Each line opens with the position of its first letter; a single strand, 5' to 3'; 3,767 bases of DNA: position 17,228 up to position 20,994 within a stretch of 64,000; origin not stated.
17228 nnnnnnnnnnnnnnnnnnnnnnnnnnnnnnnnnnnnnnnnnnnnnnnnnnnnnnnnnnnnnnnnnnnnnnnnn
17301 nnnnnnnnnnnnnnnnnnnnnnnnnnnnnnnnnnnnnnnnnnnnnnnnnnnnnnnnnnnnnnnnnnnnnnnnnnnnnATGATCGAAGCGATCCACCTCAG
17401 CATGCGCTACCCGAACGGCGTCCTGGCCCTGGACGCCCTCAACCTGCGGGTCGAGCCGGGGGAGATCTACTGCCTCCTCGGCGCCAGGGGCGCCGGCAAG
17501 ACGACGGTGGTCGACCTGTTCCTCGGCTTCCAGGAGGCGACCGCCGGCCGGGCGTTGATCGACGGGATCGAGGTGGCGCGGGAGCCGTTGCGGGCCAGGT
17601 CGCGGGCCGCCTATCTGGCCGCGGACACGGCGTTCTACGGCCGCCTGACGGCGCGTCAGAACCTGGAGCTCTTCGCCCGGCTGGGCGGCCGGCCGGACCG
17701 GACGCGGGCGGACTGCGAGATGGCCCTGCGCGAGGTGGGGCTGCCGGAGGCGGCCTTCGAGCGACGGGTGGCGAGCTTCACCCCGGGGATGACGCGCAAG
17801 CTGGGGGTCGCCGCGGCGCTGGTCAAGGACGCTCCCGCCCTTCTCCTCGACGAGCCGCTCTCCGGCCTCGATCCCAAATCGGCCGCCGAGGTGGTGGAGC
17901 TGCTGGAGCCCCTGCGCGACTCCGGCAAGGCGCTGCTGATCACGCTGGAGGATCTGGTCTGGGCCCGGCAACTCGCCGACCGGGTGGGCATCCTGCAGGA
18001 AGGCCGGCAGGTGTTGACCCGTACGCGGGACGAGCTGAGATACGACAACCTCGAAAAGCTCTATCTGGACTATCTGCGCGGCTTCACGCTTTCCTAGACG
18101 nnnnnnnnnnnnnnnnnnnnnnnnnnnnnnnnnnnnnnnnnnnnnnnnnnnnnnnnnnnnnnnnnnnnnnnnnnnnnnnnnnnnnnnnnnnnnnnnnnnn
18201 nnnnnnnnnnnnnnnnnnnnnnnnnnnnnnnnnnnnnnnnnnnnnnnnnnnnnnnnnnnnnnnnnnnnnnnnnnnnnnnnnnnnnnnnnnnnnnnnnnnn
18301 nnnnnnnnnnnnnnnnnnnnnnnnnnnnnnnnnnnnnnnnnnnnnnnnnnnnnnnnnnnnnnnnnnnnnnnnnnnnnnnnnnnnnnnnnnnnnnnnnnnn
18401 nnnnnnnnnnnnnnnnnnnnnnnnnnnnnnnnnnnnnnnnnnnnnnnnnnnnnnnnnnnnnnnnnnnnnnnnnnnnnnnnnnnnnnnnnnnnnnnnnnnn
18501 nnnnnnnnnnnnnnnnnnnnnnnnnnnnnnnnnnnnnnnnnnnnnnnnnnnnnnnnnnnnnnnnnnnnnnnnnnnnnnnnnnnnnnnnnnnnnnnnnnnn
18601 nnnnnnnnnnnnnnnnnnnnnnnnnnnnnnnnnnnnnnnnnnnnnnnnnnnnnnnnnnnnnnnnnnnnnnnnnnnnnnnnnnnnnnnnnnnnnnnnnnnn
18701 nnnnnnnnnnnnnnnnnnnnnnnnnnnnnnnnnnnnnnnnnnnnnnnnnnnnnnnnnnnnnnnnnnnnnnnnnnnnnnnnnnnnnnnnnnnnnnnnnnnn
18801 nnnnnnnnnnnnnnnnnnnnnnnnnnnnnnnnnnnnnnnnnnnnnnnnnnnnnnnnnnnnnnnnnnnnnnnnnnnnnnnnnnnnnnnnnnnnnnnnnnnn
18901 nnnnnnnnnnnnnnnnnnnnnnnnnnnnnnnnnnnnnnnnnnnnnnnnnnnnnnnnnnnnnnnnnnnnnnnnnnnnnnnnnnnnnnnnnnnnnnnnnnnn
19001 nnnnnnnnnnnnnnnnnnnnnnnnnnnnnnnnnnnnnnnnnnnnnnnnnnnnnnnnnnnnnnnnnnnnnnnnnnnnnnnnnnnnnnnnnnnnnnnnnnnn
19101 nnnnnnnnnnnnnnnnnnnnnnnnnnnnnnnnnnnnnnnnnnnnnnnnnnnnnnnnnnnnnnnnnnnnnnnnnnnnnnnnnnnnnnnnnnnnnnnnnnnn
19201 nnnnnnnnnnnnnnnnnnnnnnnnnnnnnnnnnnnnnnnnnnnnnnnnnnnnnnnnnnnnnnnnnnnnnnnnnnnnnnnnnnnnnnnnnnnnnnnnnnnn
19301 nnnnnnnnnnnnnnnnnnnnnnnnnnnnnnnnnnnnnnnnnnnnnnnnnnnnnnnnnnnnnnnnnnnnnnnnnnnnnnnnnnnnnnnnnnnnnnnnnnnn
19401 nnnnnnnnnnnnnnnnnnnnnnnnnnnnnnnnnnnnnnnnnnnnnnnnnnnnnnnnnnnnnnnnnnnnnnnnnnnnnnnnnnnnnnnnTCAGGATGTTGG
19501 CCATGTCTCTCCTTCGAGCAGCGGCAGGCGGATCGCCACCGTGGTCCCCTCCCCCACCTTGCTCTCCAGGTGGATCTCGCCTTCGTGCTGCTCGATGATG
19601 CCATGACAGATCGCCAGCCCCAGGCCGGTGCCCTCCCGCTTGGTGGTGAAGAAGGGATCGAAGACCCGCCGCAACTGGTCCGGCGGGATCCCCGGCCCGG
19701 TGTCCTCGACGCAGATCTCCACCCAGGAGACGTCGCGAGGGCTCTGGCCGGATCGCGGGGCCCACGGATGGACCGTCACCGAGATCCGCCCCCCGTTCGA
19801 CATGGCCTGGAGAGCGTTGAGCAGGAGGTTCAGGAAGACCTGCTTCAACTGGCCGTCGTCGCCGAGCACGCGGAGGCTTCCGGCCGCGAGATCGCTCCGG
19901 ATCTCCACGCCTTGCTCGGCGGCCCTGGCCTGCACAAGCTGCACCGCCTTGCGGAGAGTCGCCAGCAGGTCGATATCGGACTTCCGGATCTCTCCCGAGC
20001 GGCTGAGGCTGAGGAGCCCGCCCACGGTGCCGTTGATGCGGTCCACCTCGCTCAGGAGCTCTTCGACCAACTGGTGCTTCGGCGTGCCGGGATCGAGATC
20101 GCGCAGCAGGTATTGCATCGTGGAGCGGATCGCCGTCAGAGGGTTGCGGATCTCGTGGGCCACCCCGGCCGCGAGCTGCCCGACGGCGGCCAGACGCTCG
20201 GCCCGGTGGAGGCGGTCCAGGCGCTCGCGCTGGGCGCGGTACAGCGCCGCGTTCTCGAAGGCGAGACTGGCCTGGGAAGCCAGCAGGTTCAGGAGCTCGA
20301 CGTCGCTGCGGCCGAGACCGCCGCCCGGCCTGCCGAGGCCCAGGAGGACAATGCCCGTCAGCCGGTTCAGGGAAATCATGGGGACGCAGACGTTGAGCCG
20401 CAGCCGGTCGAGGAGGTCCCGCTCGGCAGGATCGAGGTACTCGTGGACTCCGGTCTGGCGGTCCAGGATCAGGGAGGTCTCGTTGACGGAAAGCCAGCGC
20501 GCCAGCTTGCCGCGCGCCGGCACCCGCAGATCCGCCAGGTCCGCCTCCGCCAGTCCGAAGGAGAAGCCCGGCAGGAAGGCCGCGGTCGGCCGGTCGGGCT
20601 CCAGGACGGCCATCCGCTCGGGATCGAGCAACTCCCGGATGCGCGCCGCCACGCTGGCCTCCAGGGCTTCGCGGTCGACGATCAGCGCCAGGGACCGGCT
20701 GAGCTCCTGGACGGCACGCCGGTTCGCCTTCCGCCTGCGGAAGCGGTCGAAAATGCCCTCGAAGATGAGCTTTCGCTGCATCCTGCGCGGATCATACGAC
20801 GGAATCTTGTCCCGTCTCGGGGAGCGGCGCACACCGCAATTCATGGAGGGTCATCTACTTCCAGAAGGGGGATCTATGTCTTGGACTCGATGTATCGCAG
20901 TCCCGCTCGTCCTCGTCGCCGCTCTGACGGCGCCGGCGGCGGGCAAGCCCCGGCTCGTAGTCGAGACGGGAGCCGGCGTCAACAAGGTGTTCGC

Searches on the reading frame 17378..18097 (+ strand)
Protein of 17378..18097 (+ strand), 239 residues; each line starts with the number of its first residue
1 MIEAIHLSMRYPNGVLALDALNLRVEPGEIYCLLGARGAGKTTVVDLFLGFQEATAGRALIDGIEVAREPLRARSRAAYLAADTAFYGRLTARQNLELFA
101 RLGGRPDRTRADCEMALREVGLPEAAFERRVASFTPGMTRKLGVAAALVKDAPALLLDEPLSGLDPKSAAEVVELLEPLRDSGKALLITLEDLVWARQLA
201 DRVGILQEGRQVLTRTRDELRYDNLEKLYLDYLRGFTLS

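Call 16: search_protein_families(library=ncbifam, proteins=[window:17378-18097:+], max_evalue=0.001)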
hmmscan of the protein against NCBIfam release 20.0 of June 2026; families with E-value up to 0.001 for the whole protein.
window:17378-18097:+ (239 aa): 178 families (the best 25 are shown)
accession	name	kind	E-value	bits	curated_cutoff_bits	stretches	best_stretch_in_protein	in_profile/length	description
TIGR01188.1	drrA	subfamily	6.1e-44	150.5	312.45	1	14-221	5-212/302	daunorubicin resistance ABC transporter, ATP-binding protein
TIGR03740.1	galliderm_ABC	subfamily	4e-35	121.5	309.75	1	16-231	14-220/223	lantibiotic protection ABC transporter ATP-binding subunit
NF033858.1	ABC2_perm_RbbA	equivalog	3.4e-32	111.3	1050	1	2-233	267-501/909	ribosome-associated ATPase/putative transporter RbbA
NF010060.0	PRK13537.1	equivalog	3.9e-31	108.1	521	1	6-214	20-227/314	nodulation factor ABC transporter ATP-binding protein NodI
NF010059.0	PRK13536.1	equivalog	2.4e-28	98.9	549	1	8-214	50-255/342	nodulation factor ABC transporter ATP-binding protein NodI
TIGR04406.1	LPS_export_lptB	equivalog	2.6e-28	98.9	240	1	6-222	6-224/239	LPS export ABC transporter ATP-binding protein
TIGR01186.1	proV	subfamily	3.6e-28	98.7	326.6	1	16-222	7-219/363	betaine/proline/choline family ABC transporter ATP-binding protein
TIGR03864.1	PQQ_ABC_ATP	hypoth_equivalog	4.9e-28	98.2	302.25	1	3-223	3-222/236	ABC transporter, ATP-binding subunit, PQQ-dependent alcohol dehydrogenase system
TIGR02315.1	ABC_phnC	equivalog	6.9e-28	97.7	266.1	1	1-229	1-242/243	phosphonate ABC transporter ATP-binding protein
TIGR01288.1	nodI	equivalog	3.8e-27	95.1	424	1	5-214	8-216/303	nodulation factor ABC transporter ATP-binding protein NodI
NF047930.1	ABC_ATP_B6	equivalog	4.4e-27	94.9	670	1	6-223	7-226/510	putative B6 ABC transporter ATP-binding protein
TIGR03522.1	GldA_ABC_ATP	equivalog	1.5e-25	90.3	402.6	1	16-226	16-225/301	gliding motility-associated ABC transporter ATP-binding subunit GldA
TIGR03258.1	PhnT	equivalog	2.6e-25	89.2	499.15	1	6-220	13-227/359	2-aminoethylphosphonate ABC transport system ATP-binding subunit PhnT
TIGR02868.1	CydC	equivalog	2.9e-25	88.9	329.05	1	3-189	336-527/530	thiol reductant ABC exporter subunit CydC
TIGR02673.1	FtsE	equivalog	3.4e-25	89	264.85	1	1-210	1-214/214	cell division ATP-binding protein FtsE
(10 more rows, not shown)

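Call 19: search_protein_families(library=pfam, proteins=[window:17378-18097:+], max_evalue=0.001)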
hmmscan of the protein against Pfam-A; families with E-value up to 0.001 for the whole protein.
window:17378-18097:+ (239 aa): 3 families
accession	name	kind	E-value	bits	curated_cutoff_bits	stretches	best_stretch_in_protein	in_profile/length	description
PF00005.33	ABC_tran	-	2e-22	80.7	25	1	18-161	1-136/137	ABC transporter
PF13304.12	AAA_21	-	2.5e-09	38.1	27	1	128-188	232-295/304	AAA domain, putative AbiEii toxin, Type IV TA system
PF13191.12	AAA_16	-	0.00011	23.1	32.6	1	24-198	18-146/167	AAA ATPase domain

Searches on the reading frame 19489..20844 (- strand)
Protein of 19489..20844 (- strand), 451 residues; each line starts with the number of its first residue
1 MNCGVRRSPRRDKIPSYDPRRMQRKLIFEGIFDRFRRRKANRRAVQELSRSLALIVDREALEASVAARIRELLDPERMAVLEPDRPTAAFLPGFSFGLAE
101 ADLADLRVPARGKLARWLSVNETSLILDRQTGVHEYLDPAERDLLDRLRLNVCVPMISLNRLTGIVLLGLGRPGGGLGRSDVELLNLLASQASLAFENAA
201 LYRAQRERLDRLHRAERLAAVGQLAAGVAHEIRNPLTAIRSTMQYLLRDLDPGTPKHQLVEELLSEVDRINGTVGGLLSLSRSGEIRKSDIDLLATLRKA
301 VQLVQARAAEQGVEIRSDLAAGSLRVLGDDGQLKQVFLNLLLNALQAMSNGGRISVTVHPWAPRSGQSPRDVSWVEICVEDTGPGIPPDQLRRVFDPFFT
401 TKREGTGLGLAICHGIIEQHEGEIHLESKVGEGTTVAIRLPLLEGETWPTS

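Call 19: search_protein_families(library=pfam, proteins=[window:19489-20844:-], max_evalue=0.001)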
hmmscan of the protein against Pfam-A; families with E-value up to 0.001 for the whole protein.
window:19489-20844:- (451 aa): 5 families
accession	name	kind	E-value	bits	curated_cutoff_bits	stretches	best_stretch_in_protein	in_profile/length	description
PF02518.31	HATPase_c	-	6e-31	107.6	26.4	1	328-442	1-109/111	Histidine kinase-, DNA gyrase B-, and HSP90-like ATPase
PF00512.31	HisKA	-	2e-13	50.6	26.9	1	221-284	2-64/66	His Kinase A (phospho-acceptor) domain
PF13492.12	GAF_3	-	3e-06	28.1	27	1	66-198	10-129/129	GAF domain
PF01590.32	GAF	-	8.1e-06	26.8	22.4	1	60-195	4-132/133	GAF domain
PF13185.12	GAF_2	-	1.2e-05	26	28.6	1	65-197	11-136/136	GAF domain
